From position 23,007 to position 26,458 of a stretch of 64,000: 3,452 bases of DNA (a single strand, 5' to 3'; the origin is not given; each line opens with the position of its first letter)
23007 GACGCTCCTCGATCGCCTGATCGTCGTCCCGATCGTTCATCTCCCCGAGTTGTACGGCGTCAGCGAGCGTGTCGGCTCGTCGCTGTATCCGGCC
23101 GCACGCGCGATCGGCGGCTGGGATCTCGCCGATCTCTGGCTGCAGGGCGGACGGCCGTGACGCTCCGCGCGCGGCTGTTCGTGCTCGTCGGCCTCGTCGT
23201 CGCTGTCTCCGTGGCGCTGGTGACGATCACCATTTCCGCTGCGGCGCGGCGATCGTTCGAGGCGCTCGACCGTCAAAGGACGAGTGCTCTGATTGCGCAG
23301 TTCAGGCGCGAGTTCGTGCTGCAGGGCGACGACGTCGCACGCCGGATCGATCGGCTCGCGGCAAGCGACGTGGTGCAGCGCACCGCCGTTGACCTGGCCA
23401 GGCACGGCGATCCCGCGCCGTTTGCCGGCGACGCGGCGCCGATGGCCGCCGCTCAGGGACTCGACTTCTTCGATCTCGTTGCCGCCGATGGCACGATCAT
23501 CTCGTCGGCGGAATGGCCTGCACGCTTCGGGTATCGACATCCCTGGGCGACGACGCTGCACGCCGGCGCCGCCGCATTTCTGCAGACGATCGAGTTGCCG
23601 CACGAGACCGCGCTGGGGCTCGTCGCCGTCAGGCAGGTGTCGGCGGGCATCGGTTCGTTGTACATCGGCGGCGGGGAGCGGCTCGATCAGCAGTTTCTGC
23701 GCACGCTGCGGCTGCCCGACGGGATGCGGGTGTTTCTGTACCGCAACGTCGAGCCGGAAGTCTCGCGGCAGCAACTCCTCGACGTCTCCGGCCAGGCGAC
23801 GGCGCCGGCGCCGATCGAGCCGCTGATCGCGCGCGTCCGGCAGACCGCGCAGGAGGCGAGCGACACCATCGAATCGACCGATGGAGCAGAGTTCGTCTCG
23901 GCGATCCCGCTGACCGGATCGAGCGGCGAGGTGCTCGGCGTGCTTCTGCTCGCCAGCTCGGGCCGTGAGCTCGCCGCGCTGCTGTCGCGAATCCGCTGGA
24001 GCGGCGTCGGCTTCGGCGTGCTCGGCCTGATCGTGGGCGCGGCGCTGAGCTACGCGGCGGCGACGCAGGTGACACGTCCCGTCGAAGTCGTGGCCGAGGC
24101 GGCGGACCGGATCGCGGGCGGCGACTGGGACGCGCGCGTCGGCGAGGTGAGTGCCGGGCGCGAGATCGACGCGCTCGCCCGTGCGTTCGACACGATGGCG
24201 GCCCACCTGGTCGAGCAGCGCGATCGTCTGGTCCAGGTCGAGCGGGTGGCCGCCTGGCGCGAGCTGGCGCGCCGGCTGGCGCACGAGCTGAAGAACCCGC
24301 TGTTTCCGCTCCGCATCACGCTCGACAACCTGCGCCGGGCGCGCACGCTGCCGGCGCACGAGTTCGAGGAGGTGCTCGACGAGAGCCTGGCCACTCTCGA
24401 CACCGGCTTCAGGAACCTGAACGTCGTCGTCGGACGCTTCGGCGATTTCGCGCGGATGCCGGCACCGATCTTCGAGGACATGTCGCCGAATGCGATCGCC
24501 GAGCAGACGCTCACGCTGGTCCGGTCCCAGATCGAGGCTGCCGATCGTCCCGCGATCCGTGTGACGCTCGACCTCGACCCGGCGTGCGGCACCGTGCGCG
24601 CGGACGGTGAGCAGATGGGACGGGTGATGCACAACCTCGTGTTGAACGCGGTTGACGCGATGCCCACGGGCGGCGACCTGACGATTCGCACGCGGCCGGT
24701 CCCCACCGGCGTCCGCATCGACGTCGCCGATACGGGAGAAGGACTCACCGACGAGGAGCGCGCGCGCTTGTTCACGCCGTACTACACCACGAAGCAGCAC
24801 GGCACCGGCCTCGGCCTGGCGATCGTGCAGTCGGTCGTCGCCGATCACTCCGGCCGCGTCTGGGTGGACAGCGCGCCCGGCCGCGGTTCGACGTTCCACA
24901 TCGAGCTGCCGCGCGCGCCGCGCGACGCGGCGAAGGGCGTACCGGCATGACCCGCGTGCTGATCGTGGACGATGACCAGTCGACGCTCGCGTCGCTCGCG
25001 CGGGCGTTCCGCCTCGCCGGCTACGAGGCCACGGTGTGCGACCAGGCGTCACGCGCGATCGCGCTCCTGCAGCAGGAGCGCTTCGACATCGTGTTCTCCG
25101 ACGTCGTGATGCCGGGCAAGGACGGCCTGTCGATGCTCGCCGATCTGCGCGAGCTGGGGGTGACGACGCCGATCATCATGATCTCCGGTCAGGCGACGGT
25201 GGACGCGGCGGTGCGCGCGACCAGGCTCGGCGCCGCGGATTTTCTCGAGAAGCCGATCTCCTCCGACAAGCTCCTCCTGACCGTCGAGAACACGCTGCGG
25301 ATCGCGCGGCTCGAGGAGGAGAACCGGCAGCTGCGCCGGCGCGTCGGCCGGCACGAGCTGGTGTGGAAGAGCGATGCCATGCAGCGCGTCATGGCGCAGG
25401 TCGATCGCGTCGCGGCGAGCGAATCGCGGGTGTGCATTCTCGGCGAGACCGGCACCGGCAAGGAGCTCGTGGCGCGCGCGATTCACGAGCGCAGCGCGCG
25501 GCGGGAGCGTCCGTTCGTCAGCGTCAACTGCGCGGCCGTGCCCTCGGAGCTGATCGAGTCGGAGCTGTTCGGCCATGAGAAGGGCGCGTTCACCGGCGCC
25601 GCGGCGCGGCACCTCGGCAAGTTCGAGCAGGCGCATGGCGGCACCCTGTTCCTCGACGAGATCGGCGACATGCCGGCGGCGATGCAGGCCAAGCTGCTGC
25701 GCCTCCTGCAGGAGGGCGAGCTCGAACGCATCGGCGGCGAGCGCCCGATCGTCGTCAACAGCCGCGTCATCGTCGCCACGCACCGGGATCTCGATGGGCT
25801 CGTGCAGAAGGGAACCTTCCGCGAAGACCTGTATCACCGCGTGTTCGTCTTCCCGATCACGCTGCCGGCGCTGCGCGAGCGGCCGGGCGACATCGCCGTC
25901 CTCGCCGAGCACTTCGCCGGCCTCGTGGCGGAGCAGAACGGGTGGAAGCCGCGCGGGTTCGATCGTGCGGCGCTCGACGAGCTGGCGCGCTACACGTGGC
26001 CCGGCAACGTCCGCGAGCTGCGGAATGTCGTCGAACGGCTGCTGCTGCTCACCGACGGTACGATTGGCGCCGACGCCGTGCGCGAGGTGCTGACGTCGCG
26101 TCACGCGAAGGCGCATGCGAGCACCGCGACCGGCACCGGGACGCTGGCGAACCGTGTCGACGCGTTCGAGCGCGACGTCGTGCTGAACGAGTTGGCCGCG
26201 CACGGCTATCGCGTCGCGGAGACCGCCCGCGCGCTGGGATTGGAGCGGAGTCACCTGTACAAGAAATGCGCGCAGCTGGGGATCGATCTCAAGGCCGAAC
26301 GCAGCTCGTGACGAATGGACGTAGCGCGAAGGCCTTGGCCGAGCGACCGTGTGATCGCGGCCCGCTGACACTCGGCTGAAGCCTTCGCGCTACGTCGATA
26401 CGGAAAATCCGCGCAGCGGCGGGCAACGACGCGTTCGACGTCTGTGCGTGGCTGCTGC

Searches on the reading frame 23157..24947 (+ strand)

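Call 61: search_protein_families(library=pfam, proteins=[window:23157-24947:+], max_evalue=0.0001)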
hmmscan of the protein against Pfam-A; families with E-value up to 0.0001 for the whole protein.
window:23157-24947:+ (597 aa): 3 families
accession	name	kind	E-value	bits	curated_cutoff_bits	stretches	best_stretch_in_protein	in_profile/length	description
PF02518.31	HATPase_c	-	5.2e-27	94.9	26.4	1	483-587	2-110/111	Histidine kinase-, DNA gyrase B-, and HSP90-like ATPase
PF00672.30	HAMP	-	6.3e-12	46.1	25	1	302-352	3-52/53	HAMP domain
PF00512.31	HisKA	-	4e-05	24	26.9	0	367-434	2-63/66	His Kinase A (phospho-acceptor) domain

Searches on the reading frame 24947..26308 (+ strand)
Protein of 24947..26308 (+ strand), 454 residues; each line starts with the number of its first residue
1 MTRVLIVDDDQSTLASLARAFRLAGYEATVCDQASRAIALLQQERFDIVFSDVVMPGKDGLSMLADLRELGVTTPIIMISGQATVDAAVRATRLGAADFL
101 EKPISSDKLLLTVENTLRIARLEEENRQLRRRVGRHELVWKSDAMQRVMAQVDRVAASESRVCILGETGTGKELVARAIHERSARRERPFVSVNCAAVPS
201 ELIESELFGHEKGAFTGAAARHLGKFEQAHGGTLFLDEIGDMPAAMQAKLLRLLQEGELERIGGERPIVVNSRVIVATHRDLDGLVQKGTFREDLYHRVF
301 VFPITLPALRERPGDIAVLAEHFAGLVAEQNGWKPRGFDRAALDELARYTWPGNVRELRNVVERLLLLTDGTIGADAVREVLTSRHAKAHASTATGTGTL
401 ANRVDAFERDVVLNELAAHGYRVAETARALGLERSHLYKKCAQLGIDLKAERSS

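Call 61: search_protein_families(library=pfam, proteins=[window:24947-26308:+], max_evalue=0.0001)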
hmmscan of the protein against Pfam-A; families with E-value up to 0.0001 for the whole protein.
window:24947-26308:+ (454 aa): 6 families
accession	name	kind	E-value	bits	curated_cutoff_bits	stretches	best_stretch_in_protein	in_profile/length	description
PF00158.32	Sigma54_activat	-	4.1e-71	238.5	20.2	1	139-304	2-167/168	Sigma-54 interaction domain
PF00072.30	Response_reg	-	5.5e-28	97.8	30.2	1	4-113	1-110/111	Response regulator receiver domain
PF25601.1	AAA_lid_14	-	4e-21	75.1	27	1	310-393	1-85/87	AAA+ ATPase lid domain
PF14532.12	Sigma54_activ_2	-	4.9e-21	75.8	25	1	141-309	3-138/138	Sigma-54 interaction domain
PF07728.20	AAA_5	-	1.5e-08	35.2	22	1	162-286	2-126/139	AAA domain (dynein-related subfamily)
PF02954.25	HTH_8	-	1.1e-05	25.5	22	1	405-440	3-38/42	Bacterial regulatory protein, Fis family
